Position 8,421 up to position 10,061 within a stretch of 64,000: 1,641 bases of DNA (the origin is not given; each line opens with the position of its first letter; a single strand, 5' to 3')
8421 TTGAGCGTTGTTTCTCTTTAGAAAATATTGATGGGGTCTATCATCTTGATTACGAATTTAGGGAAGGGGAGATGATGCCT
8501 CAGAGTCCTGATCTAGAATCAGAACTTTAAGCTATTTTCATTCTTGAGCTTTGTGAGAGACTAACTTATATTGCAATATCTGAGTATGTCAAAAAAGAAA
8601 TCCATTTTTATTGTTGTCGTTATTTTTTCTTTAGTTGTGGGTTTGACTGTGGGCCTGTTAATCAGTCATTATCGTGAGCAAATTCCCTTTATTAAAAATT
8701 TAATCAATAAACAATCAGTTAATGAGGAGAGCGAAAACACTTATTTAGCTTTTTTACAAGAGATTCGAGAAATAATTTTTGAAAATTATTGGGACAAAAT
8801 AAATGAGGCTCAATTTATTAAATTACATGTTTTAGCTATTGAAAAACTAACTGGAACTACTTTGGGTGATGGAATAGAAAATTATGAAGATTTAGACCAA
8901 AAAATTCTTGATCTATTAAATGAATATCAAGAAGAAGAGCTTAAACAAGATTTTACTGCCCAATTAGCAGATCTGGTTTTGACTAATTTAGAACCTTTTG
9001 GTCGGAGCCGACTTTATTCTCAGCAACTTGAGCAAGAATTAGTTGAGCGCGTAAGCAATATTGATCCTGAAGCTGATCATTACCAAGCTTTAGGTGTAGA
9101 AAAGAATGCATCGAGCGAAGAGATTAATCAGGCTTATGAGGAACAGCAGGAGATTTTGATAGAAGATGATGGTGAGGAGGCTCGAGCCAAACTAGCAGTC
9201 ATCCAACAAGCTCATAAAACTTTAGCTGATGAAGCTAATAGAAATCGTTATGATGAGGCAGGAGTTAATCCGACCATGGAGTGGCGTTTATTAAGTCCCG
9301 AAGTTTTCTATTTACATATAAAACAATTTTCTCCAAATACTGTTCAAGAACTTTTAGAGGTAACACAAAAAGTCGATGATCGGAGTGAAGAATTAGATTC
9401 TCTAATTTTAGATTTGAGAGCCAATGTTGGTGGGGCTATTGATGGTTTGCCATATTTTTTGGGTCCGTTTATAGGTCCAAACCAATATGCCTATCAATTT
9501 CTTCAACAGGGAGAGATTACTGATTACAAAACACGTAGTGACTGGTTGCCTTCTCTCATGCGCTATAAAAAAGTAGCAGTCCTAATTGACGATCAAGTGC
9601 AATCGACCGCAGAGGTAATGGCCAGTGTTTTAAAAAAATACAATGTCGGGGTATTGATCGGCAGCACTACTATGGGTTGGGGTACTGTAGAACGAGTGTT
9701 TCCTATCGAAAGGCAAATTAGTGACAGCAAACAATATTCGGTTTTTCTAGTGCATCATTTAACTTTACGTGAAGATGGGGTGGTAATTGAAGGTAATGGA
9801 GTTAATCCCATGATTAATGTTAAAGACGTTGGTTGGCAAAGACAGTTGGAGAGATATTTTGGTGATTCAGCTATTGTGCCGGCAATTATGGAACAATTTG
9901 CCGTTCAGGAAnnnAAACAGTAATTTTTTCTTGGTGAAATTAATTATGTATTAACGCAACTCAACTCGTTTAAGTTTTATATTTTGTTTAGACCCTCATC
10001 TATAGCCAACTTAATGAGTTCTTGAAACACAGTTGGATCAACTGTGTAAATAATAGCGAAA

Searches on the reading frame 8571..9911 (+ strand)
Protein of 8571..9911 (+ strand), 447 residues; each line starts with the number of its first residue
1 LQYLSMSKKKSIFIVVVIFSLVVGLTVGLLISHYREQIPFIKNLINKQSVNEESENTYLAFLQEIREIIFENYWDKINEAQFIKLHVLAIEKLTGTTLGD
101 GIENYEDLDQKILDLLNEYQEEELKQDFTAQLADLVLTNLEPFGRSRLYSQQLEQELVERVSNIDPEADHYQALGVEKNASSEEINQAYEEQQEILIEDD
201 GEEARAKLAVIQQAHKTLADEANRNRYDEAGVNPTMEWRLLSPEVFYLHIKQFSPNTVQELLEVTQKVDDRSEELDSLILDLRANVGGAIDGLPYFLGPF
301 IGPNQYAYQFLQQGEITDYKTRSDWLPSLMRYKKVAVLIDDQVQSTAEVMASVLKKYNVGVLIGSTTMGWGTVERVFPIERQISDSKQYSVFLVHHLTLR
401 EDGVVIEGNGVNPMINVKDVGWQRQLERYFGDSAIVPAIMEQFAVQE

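Call 66: search_protein_families(library=ncbifam, proteins=[window:8571-9911:+], max_evalue=0.00001)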
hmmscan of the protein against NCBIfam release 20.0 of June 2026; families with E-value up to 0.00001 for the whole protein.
window:8571-9911:+ (447 aa): 12 families
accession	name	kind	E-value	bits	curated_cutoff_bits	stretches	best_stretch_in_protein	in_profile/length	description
TIGR00225.1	prc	subfamily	1.6e-20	73.5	218.6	1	215-425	124-322/335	C-terminal processing peptidase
TIGR03900.1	prc_long_Delta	hypoth_equivalog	1.1e-14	53.4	660.95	1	235-379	229-370/973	MXAN_5808 family serine peptidase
NF045590.1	Cterm_S41_CtpC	exception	3.6e-12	45.8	665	1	210-418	184-379/418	carboxyl-terminal processing protease CtpC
NF045588.1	Cterm_S41_CtpA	exception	1.4e-11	44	625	1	208-380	178-345/401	carboxyl-terminal processing protease CtpA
NF052377.1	lmo1851_S41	exception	2e-11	43.3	725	1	241-418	202-368/468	lmo1851 family serine protease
NF045589.1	Cterm_S41_CtpB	exception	2.5e-10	39.6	633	1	208-418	184-381/416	carboxyl-terminal processing protease CtpB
TIGR02349.1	DnaJ_bact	equivalog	2.1e-09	37.3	377.2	1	169-233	1-68/354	molecular chaperone DnaJ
NF008388.1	PRK11186.1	exception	2.9e-08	32.6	825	1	249-379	361-486/663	carboxy terminal-processing peptidase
NF045591.1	Cterm_S41_CtpZ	exception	1.6e-07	30.4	525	1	245-414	214-371/403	carboxyl-terminal processing protease CtpZ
NF033424.1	chlamy_CPAF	equivalog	4.1e-06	25.7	250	0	331-417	454-538/564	protease-like activity factor CPAF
NF008035.0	PRK10767.1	subfamily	4.4e-06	26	338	1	168-232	4-71/374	molecular chaperone DnaJ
NF010892.0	PRK14299.1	equivalog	5e-06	26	392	1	168-243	4-82/291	chaperone protein DnaJ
